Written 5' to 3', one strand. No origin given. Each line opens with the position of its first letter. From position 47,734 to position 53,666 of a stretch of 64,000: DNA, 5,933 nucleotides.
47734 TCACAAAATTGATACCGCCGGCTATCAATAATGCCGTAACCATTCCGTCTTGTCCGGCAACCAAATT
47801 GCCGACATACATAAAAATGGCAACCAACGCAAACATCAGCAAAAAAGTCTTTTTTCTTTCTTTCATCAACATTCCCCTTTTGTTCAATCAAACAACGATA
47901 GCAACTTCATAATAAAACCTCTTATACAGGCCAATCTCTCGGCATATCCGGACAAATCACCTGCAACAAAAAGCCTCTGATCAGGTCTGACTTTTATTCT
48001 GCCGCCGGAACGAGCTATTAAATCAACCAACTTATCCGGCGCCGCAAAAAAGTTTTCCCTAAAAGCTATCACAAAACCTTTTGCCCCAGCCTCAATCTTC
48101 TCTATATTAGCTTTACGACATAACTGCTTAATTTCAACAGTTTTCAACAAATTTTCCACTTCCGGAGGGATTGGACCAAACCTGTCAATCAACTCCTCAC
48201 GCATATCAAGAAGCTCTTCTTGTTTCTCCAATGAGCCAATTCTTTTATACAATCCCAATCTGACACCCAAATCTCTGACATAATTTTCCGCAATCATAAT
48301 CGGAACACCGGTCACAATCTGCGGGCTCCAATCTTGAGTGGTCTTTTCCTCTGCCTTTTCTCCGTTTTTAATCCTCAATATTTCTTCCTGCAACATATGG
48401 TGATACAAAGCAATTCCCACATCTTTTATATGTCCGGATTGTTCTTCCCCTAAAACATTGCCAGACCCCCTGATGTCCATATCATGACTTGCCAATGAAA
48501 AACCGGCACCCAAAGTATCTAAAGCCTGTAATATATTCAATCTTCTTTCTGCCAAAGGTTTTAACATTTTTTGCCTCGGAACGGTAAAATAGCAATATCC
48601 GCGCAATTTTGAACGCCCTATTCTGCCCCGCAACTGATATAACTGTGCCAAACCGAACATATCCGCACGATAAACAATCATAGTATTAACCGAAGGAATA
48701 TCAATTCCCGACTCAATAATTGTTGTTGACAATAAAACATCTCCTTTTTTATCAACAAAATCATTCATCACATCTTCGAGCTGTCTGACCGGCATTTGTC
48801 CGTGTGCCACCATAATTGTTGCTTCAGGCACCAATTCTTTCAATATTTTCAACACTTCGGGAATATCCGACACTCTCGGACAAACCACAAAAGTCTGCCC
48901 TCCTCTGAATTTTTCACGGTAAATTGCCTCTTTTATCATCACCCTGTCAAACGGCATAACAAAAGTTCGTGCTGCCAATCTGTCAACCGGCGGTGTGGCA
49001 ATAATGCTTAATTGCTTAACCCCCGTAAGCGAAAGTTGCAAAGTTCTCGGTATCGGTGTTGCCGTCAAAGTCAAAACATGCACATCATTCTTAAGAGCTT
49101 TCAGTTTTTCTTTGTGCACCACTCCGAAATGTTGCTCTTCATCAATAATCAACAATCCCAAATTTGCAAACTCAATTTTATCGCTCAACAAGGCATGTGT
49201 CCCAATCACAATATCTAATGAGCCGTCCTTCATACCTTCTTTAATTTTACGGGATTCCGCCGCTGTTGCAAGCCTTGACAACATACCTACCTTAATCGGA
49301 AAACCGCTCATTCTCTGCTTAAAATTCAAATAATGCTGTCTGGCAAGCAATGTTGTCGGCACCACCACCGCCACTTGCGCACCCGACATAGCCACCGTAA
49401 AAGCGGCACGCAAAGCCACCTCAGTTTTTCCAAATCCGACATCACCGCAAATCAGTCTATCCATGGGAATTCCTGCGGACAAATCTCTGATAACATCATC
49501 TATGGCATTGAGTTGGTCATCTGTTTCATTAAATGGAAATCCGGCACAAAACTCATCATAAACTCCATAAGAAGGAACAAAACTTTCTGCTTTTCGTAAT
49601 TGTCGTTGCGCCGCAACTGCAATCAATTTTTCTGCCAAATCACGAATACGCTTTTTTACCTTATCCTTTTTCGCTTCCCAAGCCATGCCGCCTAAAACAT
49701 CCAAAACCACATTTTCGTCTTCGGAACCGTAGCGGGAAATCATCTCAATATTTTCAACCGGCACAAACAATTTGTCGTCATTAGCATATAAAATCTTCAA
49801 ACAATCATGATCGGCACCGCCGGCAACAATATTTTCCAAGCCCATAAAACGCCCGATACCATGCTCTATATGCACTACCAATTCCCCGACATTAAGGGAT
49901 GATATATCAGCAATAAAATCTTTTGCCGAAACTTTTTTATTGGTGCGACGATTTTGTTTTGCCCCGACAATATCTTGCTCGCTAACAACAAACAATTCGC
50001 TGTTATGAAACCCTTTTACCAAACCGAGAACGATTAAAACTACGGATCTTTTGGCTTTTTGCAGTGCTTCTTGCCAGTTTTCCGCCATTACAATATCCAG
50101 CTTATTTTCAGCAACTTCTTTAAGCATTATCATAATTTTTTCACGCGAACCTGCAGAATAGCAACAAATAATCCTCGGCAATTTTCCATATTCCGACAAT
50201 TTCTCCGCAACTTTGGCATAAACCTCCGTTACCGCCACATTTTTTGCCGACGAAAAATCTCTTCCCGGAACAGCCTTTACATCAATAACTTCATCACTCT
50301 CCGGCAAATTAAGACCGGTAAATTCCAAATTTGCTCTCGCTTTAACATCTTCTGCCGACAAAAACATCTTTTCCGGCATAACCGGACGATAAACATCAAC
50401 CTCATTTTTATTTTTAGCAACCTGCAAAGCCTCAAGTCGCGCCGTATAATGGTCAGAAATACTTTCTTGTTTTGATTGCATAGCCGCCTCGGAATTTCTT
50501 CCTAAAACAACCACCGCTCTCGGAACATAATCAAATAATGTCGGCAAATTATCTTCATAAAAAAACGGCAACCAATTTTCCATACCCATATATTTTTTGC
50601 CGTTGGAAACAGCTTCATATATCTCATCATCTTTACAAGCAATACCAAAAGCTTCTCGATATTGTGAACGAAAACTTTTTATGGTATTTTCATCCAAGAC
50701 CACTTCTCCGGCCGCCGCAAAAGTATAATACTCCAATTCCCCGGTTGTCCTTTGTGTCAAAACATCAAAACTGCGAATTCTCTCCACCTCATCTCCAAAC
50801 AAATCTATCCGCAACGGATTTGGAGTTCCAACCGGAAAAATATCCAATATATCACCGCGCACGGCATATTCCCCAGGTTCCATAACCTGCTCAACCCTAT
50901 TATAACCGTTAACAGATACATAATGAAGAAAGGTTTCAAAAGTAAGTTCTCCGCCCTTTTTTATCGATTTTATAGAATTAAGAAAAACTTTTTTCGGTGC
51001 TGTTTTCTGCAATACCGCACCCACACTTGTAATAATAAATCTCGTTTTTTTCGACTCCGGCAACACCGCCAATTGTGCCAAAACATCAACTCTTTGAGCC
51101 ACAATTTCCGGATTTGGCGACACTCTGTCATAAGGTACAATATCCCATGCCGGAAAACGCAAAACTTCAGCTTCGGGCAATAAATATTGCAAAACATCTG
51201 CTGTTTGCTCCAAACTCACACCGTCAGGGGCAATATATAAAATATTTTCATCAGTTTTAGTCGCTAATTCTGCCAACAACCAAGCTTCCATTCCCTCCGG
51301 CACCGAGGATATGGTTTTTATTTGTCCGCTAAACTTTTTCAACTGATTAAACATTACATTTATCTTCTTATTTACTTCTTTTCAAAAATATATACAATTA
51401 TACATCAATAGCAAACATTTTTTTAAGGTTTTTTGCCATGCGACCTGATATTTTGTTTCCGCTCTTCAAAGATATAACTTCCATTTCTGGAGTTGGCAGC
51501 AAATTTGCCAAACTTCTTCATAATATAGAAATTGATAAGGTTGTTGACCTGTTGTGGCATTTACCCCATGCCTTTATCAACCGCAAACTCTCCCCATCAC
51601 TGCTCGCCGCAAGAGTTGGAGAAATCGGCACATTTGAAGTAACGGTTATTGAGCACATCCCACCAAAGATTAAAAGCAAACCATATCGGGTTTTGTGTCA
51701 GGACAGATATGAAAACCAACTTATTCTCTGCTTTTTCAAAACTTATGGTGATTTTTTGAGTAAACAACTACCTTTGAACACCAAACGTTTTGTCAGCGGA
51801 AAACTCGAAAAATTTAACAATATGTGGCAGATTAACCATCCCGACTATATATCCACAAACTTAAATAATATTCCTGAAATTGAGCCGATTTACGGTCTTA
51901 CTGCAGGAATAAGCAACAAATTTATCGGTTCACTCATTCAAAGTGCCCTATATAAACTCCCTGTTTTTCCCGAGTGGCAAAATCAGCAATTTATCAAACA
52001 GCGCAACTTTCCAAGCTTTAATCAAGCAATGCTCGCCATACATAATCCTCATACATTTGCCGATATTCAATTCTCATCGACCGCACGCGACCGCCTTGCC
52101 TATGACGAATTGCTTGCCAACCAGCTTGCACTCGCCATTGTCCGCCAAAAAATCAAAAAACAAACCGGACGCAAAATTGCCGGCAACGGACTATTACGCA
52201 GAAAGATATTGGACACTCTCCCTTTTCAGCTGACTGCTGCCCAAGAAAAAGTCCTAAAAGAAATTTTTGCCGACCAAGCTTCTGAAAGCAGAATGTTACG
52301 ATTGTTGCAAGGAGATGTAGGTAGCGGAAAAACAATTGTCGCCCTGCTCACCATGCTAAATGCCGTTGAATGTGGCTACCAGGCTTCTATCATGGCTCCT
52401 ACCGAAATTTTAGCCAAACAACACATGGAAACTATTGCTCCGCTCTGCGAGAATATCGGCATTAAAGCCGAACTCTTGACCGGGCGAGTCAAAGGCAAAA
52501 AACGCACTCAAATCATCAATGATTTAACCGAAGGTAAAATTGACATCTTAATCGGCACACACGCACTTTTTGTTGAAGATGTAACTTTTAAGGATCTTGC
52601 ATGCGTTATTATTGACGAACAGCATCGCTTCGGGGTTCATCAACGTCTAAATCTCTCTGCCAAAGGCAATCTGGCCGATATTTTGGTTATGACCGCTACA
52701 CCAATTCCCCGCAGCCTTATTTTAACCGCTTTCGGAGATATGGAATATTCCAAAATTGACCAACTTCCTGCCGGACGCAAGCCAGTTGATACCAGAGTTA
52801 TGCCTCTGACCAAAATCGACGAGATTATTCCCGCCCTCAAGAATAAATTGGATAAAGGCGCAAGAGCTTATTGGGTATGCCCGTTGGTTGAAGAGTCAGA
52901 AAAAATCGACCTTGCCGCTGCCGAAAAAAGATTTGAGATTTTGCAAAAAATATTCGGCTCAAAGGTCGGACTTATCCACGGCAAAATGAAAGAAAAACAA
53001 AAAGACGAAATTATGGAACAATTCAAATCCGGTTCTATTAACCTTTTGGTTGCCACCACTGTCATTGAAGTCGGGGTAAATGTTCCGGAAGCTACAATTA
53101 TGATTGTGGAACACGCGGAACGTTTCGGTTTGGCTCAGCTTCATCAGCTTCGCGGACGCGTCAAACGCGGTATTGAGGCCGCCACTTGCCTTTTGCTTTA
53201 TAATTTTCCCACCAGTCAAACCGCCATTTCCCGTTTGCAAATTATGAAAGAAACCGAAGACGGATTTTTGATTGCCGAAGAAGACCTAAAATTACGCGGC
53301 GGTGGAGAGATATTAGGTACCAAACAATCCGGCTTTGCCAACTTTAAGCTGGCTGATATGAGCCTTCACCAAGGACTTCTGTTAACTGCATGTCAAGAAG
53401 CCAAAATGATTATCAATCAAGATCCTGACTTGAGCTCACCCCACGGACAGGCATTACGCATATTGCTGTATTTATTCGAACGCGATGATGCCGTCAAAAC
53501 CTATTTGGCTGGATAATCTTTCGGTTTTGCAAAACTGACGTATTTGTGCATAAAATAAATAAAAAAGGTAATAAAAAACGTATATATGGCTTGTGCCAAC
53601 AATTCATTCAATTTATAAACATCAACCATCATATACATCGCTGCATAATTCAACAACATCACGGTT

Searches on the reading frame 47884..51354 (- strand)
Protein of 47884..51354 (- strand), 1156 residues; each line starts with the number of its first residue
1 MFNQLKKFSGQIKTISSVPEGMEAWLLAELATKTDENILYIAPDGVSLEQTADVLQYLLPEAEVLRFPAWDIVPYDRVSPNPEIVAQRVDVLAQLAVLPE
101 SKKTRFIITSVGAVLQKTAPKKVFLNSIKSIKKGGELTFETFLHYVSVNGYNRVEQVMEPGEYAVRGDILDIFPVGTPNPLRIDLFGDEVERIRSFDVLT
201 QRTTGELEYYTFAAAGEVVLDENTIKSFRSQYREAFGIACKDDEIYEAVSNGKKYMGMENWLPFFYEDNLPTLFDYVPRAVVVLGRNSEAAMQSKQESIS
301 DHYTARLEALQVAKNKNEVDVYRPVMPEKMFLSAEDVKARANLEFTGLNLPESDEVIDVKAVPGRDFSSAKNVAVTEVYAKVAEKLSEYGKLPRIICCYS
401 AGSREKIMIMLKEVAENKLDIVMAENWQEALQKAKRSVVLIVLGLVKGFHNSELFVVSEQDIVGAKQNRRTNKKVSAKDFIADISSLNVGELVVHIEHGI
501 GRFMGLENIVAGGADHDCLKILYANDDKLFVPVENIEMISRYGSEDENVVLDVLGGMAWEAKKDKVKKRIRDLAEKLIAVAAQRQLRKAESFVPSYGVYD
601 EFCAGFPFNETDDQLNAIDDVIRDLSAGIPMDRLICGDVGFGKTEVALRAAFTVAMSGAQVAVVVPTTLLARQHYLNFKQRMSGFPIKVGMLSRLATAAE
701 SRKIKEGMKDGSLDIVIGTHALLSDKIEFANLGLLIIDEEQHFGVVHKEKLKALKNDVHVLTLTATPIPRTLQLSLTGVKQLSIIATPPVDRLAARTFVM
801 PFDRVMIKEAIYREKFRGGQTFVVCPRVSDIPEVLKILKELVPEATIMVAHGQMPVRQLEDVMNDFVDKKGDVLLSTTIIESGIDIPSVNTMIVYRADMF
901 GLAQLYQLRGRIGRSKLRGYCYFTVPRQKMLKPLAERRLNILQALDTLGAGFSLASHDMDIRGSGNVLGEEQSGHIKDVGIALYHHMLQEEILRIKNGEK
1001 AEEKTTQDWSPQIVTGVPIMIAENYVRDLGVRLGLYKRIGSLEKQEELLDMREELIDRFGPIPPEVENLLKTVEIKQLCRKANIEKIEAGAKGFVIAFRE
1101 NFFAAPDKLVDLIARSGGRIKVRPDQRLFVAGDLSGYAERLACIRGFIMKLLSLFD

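Call 44: search_protein_families(library=pfam, proteins=[window:47884-51354:-], max_evalue=0.001)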
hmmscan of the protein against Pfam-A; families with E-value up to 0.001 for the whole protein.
window:47884-51354:- (1156 aa): 8 families
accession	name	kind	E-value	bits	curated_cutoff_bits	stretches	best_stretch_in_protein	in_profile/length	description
PF03461.20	TRCF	-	3.9e-27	94.9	25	1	1017-1108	3-94/95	TRCF domain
PF00270.35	DEAD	-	9.3e-24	84.5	26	1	612-772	2-164/167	DEAD/DEAH box helicase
PF17757.6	UvrB_inter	-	1.3e-22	80.1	22.9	1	130-215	2-88/91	UvrB interaction domain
PF00271.37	Helicase_C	-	3e-22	79.4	23.5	1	810-915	9-109/110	Helicase conserved C-terminal domain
PF02559.22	CarD_TRCF_RID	-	1.2e-19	70.6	23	1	487-542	1-56/57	CarD-like/TRCF RID domain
PF04851.21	ResIII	-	3.2e-08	34.1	22.5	1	612-767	6-162/164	Type III restriction enzyme, res subunit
PF22590.2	Cas3-like_C_2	-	6.4e-06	26.8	27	1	818-915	2-104/106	CRISPR-associated nuclease/helicase Cas3, C-terminal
PF21132.2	MFD_D3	-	0.00086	19.7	21.8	0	395-461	10-72/73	MFD, D3 domain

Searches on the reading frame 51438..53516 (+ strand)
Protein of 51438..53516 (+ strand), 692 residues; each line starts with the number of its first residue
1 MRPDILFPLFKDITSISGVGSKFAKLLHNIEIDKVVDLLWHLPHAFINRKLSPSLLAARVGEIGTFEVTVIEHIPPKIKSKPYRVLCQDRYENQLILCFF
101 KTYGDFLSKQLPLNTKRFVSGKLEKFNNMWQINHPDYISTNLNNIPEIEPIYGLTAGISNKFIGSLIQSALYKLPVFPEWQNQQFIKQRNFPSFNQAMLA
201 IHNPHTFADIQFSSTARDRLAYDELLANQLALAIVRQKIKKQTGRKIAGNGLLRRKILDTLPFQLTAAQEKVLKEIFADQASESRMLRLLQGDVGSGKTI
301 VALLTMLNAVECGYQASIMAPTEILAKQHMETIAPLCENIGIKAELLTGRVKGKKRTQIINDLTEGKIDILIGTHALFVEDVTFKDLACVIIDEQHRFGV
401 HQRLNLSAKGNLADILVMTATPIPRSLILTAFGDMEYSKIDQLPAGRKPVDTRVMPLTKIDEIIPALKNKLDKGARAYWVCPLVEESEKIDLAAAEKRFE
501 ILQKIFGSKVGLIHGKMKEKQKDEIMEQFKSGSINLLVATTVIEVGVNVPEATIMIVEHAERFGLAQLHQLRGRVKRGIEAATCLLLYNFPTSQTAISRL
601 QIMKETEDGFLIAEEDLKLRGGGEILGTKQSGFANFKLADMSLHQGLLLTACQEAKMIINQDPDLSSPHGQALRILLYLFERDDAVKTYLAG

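Call 44: search_protein_families(library=pfam, proteins=[window:51438-53516:+], max_evalue=0.001)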
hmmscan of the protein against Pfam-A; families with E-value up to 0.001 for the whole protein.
window:51438-53516:+ (692 aa): 8 families
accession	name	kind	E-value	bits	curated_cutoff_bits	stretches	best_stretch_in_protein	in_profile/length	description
PF00271.37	Helicase_C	-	1.3e-25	90.2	23.5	2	467-577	10-108/110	Helicase conserved C-terminal domain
PF00270.35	DEAD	-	2.9e-25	89.4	26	1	267-425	2-162/167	DEAD/DEAH box helicase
PF19833.4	RecG_dom3_C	-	5.6e-13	49.2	26.8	1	606-673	1-69/87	ATP-dependent DNA helicase RecG, domain 3, C-terminal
PF17191.10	RecG_wedge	-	1.3e-11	44.7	23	1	13-170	2-158/162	RecG wedge domain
PF04851.21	ResIII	-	5.8e-10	39.8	22.5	1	264-422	3-162/164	Type III restriction enzyme, res subunit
PF22590.2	Cas3-like_C_2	-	4.9e-05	24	27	1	475-577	3-103/106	CRISPR-associated nuclease/helicase Cas3, C-terminal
PF13604.12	AAA_30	-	0.00016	21.9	27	1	265-406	2-108/191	AAA domain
PF07517.20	SecA_DEAD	-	0.00039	20.2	24.6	0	293-361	98-166/290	SecA DEAD-like domain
